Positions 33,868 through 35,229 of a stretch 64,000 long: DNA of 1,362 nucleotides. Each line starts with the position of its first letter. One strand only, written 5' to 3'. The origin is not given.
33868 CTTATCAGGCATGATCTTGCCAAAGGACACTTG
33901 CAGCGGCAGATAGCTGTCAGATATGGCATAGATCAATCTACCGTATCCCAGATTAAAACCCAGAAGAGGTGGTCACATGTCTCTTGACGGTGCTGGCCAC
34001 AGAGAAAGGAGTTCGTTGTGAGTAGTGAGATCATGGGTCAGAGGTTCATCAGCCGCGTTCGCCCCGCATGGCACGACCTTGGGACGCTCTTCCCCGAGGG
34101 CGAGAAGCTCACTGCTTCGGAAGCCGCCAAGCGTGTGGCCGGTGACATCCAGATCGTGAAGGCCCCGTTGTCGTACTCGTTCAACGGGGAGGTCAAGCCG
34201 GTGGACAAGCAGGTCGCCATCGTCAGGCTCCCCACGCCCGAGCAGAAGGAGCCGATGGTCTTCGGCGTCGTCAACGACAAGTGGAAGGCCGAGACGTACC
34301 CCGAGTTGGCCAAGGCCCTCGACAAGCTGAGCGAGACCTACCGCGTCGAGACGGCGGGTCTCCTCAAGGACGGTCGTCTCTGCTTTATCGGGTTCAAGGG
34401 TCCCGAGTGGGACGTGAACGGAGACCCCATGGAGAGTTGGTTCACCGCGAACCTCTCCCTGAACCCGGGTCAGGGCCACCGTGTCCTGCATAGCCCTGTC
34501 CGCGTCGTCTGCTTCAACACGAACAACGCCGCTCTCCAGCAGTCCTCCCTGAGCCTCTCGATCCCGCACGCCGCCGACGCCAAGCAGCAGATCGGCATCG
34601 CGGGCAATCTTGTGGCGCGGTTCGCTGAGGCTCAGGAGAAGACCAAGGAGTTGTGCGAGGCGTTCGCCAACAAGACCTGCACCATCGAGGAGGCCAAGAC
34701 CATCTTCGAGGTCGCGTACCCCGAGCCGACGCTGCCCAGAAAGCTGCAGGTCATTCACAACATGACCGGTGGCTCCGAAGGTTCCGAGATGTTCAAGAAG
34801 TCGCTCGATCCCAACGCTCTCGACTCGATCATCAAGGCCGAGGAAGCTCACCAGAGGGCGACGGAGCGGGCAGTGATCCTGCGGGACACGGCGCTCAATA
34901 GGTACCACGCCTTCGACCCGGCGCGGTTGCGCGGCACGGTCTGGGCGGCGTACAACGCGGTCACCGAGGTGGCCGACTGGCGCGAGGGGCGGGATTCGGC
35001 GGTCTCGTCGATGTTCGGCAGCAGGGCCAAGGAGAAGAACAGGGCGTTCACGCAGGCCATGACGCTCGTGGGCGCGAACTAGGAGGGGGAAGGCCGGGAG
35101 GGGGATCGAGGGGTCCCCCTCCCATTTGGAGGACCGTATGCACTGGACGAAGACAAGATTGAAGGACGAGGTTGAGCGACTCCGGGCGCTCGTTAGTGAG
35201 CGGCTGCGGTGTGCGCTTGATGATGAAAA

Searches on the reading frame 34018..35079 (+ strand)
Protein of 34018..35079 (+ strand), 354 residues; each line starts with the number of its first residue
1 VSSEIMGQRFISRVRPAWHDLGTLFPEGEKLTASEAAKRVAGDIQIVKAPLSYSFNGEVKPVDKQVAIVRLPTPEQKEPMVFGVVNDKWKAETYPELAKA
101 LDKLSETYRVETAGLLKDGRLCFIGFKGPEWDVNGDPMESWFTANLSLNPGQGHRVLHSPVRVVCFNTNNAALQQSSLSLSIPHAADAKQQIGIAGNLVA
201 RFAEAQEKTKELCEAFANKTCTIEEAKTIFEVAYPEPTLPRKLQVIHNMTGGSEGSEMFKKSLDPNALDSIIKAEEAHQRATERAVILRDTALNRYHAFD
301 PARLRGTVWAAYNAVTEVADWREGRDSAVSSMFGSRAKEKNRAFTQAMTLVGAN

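Call 76: search_protein_families(library=pfam, max_evalue=0.001, proteins=[window:34018-35079:+])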
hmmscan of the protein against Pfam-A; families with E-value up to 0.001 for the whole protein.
window:34018-35079:+ (354 aa): 1 family
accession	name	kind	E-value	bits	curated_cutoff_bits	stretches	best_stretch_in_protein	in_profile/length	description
PF06067.16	DUF932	-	1.4e-20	74.5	23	1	82-323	2-210/227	Domain of unknown function (DUF932)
